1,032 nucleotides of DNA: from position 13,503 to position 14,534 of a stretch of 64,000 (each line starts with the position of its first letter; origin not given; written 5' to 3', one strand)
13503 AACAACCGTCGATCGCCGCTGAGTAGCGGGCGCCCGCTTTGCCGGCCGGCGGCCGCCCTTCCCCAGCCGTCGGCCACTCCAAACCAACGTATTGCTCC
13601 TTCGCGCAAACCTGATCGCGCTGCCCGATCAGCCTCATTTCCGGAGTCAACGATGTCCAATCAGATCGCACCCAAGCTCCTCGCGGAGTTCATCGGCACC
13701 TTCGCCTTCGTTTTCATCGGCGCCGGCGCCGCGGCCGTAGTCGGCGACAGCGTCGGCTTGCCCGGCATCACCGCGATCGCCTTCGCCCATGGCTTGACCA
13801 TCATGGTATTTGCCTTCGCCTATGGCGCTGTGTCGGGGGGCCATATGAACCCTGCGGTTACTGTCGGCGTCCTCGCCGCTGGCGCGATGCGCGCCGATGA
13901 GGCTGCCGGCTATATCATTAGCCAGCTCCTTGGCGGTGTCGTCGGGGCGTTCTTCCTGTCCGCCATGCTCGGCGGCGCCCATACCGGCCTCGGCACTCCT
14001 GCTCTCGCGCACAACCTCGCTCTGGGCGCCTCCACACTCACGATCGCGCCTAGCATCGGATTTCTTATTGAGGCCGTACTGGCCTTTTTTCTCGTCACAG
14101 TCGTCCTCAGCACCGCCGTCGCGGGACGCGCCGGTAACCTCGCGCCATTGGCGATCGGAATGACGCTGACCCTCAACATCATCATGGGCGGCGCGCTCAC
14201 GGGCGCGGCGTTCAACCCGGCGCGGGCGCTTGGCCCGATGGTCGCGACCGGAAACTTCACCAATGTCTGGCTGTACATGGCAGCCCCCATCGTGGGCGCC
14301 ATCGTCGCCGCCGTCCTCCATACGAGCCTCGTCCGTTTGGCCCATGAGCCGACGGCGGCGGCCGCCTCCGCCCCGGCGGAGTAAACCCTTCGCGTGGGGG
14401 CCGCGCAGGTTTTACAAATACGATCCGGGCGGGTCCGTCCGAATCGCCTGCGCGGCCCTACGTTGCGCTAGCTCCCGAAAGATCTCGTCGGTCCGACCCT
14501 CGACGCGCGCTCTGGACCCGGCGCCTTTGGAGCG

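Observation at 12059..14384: Catalase coupled to a TIP-like aquaporin: candidate peroxiporin/H2O2-scavenging module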

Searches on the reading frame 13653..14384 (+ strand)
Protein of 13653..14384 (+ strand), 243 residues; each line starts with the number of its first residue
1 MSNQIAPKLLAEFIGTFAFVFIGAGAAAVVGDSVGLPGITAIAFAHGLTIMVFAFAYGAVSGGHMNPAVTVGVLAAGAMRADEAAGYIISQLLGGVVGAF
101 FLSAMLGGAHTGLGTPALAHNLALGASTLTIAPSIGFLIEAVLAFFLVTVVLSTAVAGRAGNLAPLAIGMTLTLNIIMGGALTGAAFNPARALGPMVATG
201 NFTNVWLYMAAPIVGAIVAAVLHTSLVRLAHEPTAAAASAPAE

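Call 7: search_protein_families(library=pfam, proteins=[window:13653-14384:+])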
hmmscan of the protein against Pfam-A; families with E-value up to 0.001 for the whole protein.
window:13653-14384:+ (243 aa): 1 family
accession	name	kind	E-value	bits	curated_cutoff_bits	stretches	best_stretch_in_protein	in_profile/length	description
PF00230.25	MIP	-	2.8e-48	165.1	25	1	6-223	8-222/222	Major intrinsic protein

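Call 8: search_protein_families(library=ncbifam, proteins=[window:13653-14384:+])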
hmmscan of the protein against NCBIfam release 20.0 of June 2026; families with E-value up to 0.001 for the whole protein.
window:13653-14384:+ (243 aa): 4 families
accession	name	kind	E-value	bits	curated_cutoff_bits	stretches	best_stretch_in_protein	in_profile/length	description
TIGR00861.1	MIP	subfamily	1.6e-43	149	171.25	1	11-223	1-224/224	MIP family channel protein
NF003838.0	PRK05420.1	equivalog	2.5e-36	125.3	256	1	8-227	4-227/231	aquaporin Z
NF045553.1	AquGlycerPorinGla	equivalog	3.5e-14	52.7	400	1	6-102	6-105/290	aquaglyceroporin Gla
NF043012.1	LacAcidTportLarD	equivalog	2.1e-08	33.9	390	1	8-224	3-232/237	D/L-lactic acid transporter LarD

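Call 9: find_related_loci(query=window:13653-14384:+, collection=genome_contigs, flank=5000)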
Query window:13653-14384:+ (243 aa) in genome_contigs; peptide patterns used: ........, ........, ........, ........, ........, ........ (x = any residue, [..] = any of these).
174 stretches matched a pattern; 58 encode a relative of the query (tblastn E <= 1e-3); 58 distinct loci.
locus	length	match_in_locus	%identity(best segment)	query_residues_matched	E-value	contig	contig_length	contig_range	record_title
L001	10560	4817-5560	82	1-243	7e-123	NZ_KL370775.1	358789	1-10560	Bradyrhizobium sp. URHD0069 N554DRAFT_scaffold00001.1, whole genome shotgun sequence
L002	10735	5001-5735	81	1-243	8e-122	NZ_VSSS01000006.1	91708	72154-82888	Bradyrhizobium rifense strain CTAW71 CTAW71_S1_R1__contig_6, whole genome shotgun sequence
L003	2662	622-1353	82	1-243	3e-127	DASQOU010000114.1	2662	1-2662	MAG TPA_asm: Bradyrhizobium sp. isolate SMAG_U10811 k141_1152389, whole genome shotgun sequence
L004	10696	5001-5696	85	1-232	7e-121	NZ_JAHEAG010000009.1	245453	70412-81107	Bradyrhizobium sp. SRL28 9, whole genome shotgun sequence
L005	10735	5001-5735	80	1-243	4e-120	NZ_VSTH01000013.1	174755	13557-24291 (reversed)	Bradyrhizobium hipponense strain aSej3 asej3_(paired)_trimmed_(paired)_contig_13, whole genome shotgun sequence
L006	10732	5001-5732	82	1-243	6e-120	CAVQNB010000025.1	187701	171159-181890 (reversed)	MAG: uncultured Alphaproteobacteria bacterium isolate MFD00125.bin.2.47 genome assembly, contig: contig_49459, whole gen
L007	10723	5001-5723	80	1-241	6e-118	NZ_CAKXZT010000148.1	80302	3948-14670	Mesorhizobium escarrei isolate STM5069sample, whole genome shotgun sequence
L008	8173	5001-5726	81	1-242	7e-118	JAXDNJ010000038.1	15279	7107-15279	MAG: Methylobacteriaceae bacterium isolate BP_662 scaffold_1168774, whole genome shotgun sequence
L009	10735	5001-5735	79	1-243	3e-118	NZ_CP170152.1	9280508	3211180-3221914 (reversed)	Bradyrhizobium sp. Pha-3 chromosome, complete genome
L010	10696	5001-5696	83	1-232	2e-116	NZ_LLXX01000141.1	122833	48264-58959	Bradyrhizobium valentinum strain LmjM3 contig_405, whole genome shotgun sequence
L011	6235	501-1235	82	1-243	2e-114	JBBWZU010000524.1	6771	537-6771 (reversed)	MAG: Hyphomicrobiales bacterium isolate Holy_369 scaffold_724487, whole genome shotgun sequence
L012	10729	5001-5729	81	1-243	3e-113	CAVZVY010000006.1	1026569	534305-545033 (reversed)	MAG: uncultured Alphaproteobacteria bacterium isolate MFD06742.bin.2.233 genome assembly, contig: contig_14217, whole ge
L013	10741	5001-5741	76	1-243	3e-112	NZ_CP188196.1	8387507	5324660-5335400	Bradyrhizobium genosp. A strain BDV5028 chromosome, complete genome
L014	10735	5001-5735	75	1-243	8e-112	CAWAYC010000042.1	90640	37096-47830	MAG: uncultured Alphaproteobacteria bacterium isolate MFD05841.bin.3.161 genome assembly, contig: contig_61472, whole ge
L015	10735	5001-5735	75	1-243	1e-109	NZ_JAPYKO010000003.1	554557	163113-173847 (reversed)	Mesorhizobium argentiipisi strain Cs1330R2N1 contig00003, whole genome shotgun sequence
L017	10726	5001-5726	80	1-243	2e-109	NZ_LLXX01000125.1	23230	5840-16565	Bradyrhizobium valentinum strain LmjM3 contig_367, whole genome shotgun sequence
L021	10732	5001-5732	78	1-243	3e-108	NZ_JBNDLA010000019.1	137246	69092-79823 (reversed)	Bradyrhizobium sp. I1.14.4 Ga0500254_19, whole genome shotgun sequence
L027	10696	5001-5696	74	1-232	3e-98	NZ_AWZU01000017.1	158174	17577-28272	Bradyrhizobium sp. ARR65 BraARR65DRAFT_scaffold_16.17_C, whole genome shotgun sequence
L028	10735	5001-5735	69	1-243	7e-98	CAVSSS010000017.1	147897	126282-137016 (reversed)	MAG: uncultured Alphaproteobacteria bacterium isolate MFD05705.bin.2.100 genome assembly, contig: contig_28506, whole ge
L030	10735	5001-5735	68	1-243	4e-96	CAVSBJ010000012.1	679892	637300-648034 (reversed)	MAG: uncultured Alphaproteobacteria bacterium isolate MFD05705.bin.1.243 genome assembly, contig: contig_52243, whole ge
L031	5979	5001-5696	70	1-232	7e-96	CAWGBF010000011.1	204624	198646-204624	MAG: uncultured Alphaproteobacteria bacterium isolate MFD06714.bin.1.113 genome assembly, contig: contig_46122, whole ge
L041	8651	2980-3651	64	1-224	5e-66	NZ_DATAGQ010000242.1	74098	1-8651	MAG: Geminicoccus sp. isolate SMAG_U6833 k141_39483, whole genome shotgun sequence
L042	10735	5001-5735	84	1-243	1e-118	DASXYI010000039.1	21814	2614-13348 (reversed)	MAG TPA_asm: Steroidobacteraceae bacterium isolate SMAG_U4820 k141_958788, whole genome shotgun sequence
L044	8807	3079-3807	46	1-243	1e-49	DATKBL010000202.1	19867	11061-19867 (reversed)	MAG TPA_asm: Actinomycetota bacterium isolate SMAG_U14419 k141_1821725, whole genome shotgun sequence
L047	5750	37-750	43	1-242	7e-41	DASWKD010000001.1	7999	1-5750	MAG TPA_asm: Actinomycetota bacterium isolate SMAG_U2913 k141_704, whole genome shotgun sequence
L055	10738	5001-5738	36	8-227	2e-28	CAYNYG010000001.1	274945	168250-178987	MAG TPA_asm: uncultured Planctomycetales bacterium isolate SRP329715_co1_410 genome assembly, contig: NODE_14_length_274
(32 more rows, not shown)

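Call 17: search_solved_structures(query=window:13653-14384:+, show_alignments=5, max_evalue=1e-10)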
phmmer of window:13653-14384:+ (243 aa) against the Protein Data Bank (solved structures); distinct sequences matched with E-value up to 1e-10: 50.
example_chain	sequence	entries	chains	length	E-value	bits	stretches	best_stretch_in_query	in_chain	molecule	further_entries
5i32_A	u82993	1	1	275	1e-29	107.3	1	9-230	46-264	Aquaporin TIP2-1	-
8uy6_A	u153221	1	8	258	1.2e-27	100.4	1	8-230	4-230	Aquaporin Z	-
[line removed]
7w7r_A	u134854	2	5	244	6.1e-27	98.2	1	8-227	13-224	Aquaporin 1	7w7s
2o9d_A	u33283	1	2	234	6.9e-27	98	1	6-227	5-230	Aquaporin Z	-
3nk5_A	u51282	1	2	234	8.3e-27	97.7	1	6-227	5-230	Aquaporin Z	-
8h1d_A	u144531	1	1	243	8.4e-27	97.7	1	7-227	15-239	Aquaporin Z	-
2o9e_A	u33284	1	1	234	1.3e-26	97.1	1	7-227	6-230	Aquaporin Z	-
1rc2_B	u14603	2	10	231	1.3e-26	97.1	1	8-227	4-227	Aquaporin Z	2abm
2b6o_A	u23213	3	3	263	1.5e-26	96.9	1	9-226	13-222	Lens fiber major intrinsic protein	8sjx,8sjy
1sor_A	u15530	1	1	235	1.6e-26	96.8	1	9-226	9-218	Aquaporin-0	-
8ghj_A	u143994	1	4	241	2.9e-26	96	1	8-225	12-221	Aquaporin-2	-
3nkc_A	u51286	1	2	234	2.9e-26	95.9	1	6-227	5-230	Aquaporin Z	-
3nka_A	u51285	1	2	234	3.2e-26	95.8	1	6-227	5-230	Aquaporin Z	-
2o9f_A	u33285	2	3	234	3.2e-26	95.8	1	6-227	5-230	Aquaporin Z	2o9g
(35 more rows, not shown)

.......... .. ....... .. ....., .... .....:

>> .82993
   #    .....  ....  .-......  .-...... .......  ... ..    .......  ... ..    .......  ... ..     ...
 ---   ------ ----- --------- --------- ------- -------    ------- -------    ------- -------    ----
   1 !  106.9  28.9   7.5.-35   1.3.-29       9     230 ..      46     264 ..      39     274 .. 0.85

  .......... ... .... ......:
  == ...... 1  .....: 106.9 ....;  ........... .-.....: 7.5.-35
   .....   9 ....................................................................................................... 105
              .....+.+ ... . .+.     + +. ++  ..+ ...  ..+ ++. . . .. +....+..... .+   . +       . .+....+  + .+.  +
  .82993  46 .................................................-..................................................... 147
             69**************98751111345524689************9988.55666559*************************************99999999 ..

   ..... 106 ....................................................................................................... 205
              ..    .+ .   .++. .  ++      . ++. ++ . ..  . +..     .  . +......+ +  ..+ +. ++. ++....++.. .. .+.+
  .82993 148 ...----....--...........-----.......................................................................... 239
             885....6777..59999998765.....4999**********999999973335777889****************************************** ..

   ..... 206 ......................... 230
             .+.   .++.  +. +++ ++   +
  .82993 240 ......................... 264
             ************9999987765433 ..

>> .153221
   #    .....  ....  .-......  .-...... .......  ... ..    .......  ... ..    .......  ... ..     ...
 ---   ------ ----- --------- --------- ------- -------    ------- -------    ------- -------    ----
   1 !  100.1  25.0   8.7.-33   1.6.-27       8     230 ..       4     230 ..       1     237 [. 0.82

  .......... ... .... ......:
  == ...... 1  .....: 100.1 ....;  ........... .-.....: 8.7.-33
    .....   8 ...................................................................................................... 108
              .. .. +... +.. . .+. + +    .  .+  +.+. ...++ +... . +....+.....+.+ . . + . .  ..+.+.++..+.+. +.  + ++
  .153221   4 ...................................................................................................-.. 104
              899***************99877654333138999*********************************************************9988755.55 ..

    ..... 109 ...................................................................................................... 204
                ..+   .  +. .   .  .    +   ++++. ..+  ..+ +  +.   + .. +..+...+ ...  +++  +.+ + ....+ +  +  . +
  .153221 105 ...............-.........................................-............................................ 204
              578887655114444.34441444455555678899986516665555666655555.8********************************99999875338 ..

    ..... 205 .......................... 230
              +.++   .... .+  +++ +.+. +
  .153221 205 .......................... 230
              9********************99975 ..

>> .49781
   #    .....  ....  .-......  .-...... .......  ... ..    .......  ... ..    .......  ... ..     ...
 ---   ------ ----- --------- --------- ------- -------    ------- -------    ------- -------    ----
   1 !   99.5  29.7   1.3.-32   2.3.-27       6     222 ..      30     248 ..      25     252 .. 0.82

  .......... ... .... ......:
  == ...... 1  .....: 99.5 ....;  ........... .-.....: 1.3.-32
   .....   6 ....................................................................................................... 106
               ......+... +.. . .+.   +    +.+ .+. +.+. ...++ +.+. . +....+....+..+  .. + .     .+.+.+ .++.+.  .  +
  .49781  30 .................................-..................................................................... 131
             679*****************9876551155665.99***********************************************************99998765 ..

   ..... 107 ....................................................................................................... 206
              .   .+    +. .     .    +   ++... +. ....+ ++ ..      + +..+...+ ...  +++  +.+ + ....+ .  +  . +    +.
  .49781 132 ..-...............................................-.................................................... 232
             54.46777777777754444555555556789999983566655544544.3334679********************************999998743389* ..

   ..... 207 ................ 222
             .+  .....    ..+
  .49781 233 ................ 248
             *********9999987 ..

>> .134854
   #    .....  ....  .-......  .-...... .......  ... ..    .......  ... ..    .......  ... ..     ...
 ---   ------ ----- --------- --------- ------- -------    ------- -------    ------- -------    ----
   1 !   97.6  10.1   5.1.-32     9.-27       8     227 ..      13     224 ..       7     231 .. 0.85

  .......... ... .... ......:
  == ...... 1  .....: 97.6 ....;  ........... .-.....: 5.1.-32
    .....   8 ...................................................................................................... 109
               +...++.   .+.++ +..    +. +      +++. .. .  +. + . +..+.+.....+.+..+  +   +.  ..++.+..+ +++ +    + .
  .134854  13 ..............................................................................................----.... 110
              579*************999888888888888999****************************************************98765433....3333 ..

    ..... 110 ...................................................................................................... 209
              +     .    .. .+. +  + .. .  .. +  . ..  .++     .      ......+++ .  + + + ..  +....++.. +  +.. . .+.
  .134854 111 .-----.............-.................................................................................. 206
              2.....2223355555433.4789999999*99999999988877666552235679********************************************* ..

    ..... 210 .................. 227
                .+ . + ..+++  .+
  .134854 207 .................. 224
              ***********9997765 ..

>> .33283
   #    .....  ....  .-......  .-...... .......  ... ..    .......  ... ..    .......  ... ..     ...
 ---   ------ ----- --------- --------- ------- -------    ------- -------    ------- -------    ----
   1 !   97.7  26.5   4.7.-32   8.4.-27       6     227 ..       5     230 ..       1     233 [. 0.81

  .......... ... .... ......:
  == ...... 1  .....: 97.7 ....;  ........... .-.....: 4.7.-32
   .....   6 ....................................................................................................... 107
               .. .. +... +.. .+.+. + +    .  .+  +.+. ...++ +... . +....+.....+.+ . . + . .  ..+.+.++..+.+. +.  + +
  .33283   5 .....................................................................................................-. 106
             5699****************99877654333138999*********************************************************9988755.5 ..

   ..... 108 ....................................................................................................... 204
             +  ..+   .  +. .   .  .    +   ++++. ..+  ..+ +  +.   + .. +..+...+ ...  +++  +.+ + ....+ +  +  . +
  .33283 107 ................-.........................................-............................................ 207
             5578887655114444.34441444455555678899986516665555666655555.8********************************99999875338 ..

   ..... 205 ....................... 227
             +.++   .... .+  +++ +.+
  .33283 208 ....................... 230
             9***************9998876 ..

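Call 21: search_protein_families(library=pfam, proteins=[L010:2613-3305:+, L004:5808-7070:+, L006:5780-6760:-, L015:5834-6919:+, L031:52-1032:+, L030:2297-4504:+, L028:266-703:+, L042:5815-7023:+, L005:7298-8596:-, L007:690-1352:-], max_evalue=0.00001)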
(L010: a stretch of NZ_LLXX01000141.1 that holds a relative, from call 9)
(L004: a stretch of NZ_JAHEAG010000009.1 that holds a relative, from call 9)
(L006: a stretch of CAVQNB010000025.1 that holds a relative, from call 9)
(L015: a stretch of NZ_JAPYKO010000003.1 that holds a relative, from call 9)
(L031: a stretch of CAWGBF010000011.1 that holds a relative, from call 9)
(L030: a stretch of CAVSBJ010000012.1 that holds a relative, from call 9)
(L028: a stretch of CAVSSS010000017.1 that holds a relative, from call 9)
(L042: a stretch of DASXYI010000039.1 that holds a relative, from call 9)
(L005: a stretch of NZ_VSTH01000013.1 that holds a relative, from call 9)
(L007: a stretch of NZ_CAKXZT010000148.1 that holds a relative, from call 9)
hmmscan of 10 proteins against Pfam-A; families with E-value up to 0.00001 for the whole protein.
L010:2613-3305:+ (230 aa): 1 family
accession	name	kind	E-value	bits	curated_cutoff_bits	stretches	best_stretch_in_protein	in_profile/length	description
PF01966.28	HD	-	1e-07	32.7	22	1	49-135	2-91/116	HD domain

L004:5808-7070:+ (420 aa): 1 family
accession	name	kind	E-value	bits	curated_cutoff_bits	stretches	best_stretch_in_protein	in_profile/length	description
PF00155.27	Aminotran_1_2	-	4.2e-75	253.6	19.7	1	47-391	2-361/361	Aminotransferase class I and II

L006:5780-6760:- (326 aa): 2 families
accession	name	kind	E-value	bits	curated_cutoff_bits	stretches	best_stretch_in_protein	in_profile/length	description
PF12833.13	HTH_18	-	2.4e-24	85.8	33.6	1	245-323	1-79/80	Helix-turn-helix domain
PF00165.29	HTH_AraC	-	4.2e-17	62.3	26.6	2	285-323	2-42/42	Bacterial regulatory helix-turn-helix proteins, AraC family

L015:5834-6919:+ (361 aa): 2 families
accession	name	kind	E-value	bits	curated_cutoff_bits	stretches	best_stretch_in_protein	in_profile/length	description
PF00174.25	Oxidored_molyb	-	1.1e-55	188.2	24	1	43-220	1-169/169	Oxidoreductase molybdopterin binding domain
PF03404.22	Mo-co_dimer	-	2.9e-09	37.5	22.7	1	239-339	3-119/138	Mo-co oxidoreductase dimerisation domain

L031:52-1032:+ (326 aa): 2 families
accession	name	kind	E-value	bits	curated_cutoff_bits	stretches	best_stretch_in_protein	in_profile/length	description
PF00941.27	FAD_binding_5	-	7.6e-44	150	27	1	3-219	2-169/170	FAD binding domain in molybdopterin dehydrogenase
PF03450.22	CO_deh_flav_C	-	1.5e-12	47.9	25.5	1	227-296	3-71/102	CO dehydrogenase flavoprotein C-terminal domain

L030:2297-4504:+ (735 aa): 3 families
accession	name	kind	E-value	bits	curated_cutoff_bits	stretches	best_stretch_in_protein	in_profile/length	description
PF02738.23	MoCoBD_1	-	2.8e-58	197.3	27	1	162-387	12-243/244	Molybdopterin cofactor-binding domain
PF20256.3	MoCoBD_2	-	3.5e-57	194.5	27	1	412-670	3-282/283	Molybdopterin cofactor-binding domain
PF01315.27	Ald_Xan_dh_C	-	2.7e-21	76.4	31.3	1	34-139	1-109/110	Aldehyde oxidase and xanthine dehydrogenase, a/b hammerhead domain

L028:266-703:+ (145 aa): 2 families
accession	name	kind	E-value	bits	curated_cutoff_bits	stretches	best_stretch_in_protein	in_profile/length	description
PF07883.17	Cupin_2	-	3.6e-11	43.1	27.2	1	45-117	2-69/70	Cupin domain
PF00190.28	Cupin_1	-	2.1e-06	27.8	22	1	45-125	37-121/151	Cupin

L042:5815-7023:+ (402 aa): 3 families
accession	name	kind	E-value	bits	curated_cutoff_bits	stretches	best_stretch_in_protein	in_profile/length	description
PF08240.17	ADH_N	-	8.2e-22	77.9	23.5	1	38-155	4-103/104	Alcohol dehydrogenase GroES-like domain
PF00107.32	ADH_zinc_N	-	9.2e-08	32.5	31.8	1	199-268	1-69/129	Zinc-binding dehydrogenase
PF01262.27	AlaDh_PNT_C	-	9e-06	25.7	23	0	174-241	9-80/214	Alanine dehydrogenase/PNT, C-terminal domain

L005:7298-8596:- (432 aa): 0 families

L007:690-1352:- (220 aa): 3 families
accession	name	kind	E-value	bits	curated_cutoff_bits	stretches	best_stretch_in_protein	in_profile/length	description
PF00072.30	Response_reg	-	1e-26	93.7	30.2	1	20-130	1-111/111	Response regulator receiver domain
PF00196.25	GerE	-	3.4e-22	78.3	23.5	1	155-210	2-57/57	Bacterial regulatory proteins, luxR family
PF08281.18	Sigma70_r4_2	-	2.9e-06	27.3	25.7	1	148-198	3-54/54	Sigma-70, region 4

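Call 22: find_homologous_proteins(query=window:13653-14384:+, max_evalue=1e-10)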
Query window:13653-14384:+ (243 aa): 6569 proteins with E <= 1e-10 among 8000 candidates; the best 120 are listed.
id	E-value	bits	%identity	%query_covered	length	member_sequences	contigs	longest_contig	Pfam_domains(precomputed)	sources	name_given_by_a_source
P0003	1.8e-135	468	98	100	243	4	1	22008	PF00230.26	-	-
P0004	3.3e-121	421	91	95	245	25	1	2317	PF00230.26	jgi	jgi:MIP family channel proteins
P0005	3.7e-119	415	86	100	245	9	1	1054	PF00230.26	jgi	-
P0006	7.1e-118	410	89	95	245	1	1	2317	PF00230.26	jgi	jgi:MIP family channel proteins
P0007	1.1e-117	410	87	100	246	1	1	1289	PF00230.26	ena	-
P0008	1.9e-117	409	87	100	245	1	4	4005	PF00230.26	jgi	jgi:MIP family channel proteins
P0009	1.1e-116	406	87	95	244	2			PF00230.26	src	-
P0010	4.0e-116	405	86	100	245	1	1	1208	PF00230.26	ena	-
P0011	4.8e-116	404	86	100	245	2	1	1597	PF00230.26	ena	-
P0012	1.1e-115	403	86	100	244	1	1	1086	PF00230.26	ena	-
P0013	1.1e-115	403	85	100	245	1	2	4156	PF00230.26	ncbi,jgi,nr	ncbi:MAG TPA: aquaporin [Pseudolabrys sp.]|jgi:MIP family channel proteins|nr:aquaporin [Pseudolabry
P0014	1.9e-115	402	85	98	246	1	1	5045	PF00230.26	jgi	jgi:MIP family channel proteins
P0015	1.9e-115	402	86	96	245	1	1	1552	PF00230.26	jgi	jgi:MIP family channel proteins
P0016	2.0e-115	402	85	98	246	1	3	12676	PF00230.26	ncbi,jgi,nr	ncbi:MAG: hypothetical protein JWR49_1172 [Tardiphaga sp.]|jgi:MIP family channel proteins|nr:hypoth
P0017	2.3e-115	402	84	100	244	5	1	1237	PF00230.26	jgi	jgi:MIP family channel proteins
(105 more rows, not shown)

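Call 44: search_protein_families(library=pfam, proteins=[L044:7-2706:-, L044:3803-4867:+, L044:4860-5633:+, L047:829-1611:+, L047:1608-2696:+, L047:2881-4890:+, L055:1897-4005:+, L055:5796-6383:+, L041:1946-2779:-, L041:3683-5365:-], max_evalue=0.00001)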
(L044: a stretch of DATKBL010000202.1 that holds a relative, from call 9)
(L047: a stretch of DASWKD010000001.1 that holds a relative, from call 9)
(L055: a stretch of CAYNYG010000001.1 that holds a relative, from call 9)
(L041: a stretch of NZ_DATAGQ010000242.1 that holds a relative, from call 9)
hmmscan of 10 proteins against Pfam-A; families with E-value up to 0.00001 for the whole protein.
L044:7-2706:- (899 aa): 3 families
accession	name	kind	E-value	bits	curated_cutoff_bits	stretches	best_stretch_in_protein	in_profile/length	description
PF17831.6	PDH_E1_M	-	1.5e-87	293.2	23.2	1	488-700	16-229/229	Pyruvate dehydrogenase E1 component middle domain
PF22613.1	Transketolase_C_1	-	5.7e-20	72.1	27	1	714-848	1-113/113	Transketolase-like TK C-terminal domain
PF00456.26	Transketolase_N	-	5.6e-09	35.9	22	1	141-299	61-218/334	Transketolase, thiamine diphosphate binding domain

L044:3803-4867:+ (354 aa): 2 families
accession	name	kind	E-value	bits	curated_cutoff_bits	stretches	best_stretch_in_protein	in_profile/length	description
PF01546.33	Peptidase_M20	-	4.9e-23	82.6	24.6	1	67-348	4-205/206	Peptidase family M20/M25/M40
PF07687.19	M20_dimer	-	1.9e-18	66.8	21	1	160-249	2-94/107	Peptidase dimerisation domain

L044:4860-5633:+ (257 aa): 0 families

L047:829-1611:+ (260 aa): 0 families

L047:1608-2696:+ (362 aa): 2 families
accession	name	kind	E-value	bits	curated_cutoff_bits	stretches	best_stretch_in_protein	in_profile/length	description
PF13378.12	MR_MLE_C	-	3.2e-48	164.8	29.4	1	141-345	5-216/219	Enolase C-terminal domain-like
PF02746.21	MR_MLE_N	-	8.8e-10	39.3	22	1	14-117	10-117/117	Mandelate racemase / muconate lactonizing enzyme, N-terminal domain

L047:2881-4890:+ (669 aa): 0 families

L055:1897-4005:+ (702 aa): 2 families
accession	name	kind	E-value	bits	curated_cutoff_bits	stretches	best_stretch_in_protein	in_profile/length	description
PF03773.19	ArsP_1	-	4.4e-35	121.7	32.3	1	52-322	17-290/294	Predicted permease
PF01145.31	Band_7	-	9.7e-15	55.5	23.6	1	411-591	4-165/176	SPFH domain / Band 7 family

L055:5796-6383:+ (195 aa): 1 family
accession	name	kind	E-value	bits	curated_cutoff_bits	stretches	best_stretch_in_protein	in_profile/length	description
PF01227.27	GTP_cyclohydroI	-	5.9e-76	254.3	27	1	16-192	1-178/179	GTP cyclohydrolase I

L041:1946-2779:- (277 aa): 2 families
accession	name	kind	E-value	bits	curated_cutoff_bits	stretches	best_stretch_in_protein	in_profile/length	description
PF00005.33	ABC_tran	-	1.7e-34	119.8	25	1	41-200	1-137/137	ABC transporter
PF13304.12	AAA_21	-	1.3e-11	45.6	27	1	165-231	231-300/304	AAA domain, putative AbiEii toxin, Type IV TA system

L041:3683-5365:- (560 aa): 2 families
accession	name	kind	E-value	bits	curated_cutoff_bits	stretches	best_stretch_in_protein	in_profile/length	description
PF00211.25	Guanylate_cyc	-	2.6e-16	60.2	21.9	1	368-506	8-141/183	Adenylate and Guanylate cyclase catalytic domain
PF00111.32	Fer2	-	7.6e-11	42.2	21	1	263-337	8-77/77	2Fe-2S iron-sulfur cluster binding domain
